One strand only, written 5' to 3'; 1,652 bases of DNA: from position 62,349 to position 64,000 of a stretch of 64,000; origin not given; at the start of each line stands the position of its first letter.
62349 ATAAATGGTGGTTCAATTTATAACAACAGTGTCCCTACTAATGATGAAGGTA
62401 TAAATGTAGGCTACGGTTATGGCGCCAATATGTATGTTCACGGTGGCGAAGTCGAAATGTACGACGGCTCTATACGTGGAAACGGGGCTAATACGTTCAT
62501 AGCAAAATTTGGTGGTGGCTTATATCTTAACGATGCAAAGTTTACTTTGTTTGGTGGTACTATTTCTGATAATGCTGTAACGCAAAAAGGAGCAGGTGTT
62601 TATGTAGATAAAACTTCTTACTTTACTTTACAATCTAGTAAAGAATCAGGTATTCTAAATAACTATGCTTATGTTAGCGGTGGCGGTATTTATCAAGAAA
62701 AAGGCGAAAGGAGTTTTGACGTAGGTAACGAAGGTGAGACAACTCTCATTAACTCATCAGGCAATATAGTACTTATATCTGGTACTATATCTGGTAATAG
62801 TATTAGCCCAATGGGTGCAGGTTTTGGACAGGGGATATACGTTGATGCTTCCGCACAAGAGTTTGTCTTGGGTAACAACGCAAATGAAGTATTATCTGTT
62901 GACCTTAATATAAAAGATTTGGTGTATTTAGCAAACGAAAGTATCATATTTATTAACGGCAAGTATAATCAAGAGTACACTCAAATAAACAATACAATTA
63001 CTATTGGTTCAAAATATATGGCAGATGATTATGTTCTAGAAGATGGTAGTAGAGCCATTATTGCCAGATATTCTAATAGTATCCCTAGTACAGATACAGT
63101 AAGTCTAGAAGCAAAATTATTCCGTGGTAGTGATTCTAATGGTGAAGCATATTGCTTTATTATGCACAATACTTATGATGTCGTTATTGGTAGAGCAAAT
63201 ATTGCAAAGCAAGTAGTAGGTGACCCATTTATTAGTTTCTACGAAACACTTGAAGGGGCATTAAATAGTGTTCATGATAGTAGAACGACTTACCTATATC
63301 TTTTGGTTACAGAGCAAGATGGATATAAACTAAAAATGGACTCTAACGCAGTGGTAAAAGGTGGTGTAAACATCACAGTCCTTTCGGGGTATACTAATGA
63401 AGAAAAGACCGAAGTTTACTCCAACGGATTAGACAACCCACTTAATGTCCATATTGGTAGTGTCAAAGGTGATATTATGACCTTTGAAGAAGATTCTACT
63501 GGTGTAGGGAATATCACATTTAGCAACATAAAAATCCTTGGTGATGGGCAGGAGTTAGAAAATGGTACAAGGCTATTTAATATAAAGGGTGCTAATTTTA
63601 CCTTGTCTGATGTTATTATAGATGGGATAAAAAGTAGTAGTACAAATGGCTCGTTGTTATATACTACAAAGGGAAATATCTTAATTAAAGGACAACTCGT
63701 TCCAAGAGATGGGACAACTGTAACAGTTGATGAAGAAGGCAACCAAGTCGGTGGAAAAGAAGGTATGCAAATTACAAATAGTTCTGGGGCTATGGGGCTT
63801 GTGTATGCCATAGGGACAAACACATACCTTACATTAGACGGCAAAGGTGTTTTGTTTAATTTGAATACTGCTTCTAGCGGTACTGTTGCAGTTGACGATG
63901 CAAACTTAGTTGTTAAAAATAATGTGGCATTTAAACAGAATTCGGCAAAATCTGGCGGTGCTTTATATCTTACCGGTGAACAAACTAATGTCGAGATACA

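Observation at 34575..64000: A single reading frame of at least 9,808 codons that the supplied ORF track does not show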

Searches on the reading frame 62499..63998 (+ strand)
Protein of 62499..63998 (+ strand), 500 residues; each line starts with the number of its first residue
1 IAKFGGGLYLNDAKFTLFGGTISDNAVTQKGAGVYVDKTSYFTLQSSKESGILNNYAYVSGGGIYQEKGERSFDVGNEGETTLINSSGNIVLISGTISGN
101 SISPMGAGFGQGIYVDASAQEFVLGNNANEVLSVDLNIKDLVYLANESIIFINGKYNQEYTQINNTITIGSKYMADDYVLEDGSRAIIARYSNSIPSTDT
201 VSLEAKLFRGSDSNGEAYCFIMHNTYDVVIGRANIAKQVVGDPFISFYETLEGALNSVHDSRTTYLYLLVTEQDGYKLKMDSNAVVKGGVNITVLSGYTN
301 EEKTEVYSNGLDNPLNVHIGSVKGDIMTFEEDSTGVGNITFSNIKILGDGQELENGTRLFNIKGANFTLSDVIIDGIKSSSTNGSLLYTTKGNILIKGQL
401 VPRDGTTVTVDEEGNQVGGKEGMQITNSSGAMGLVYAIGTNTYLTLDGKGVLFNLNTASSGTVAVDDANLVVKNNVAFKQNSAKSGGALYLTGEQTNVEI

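Call 9: find_related_loci(query=window:62499-63998:+, collection=genome_contigs, flank=10000)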
Query window:62499-63998:+ (500 aa) in genome_contigs; peptide patterns used: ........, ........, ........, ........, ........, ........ (x = any residue, [..] = any of these).
49 stretches matched a pattern, but none encodes a relative of the query by tblastn (E <= 1e-3).

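Call 11: find_related_loci(query=window:62499-63998:+, collection=metagenome_contigs, flank=10000)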
Query window:62499-63998:+ (500 aa) in metagenome_contigs; peptide patterns used: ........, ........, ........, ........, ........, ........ (x = any residue, [..] = any of these).
94 stretches matched a pattern, but none encodes a relative of the query by tblastn (E <= 1e-3).
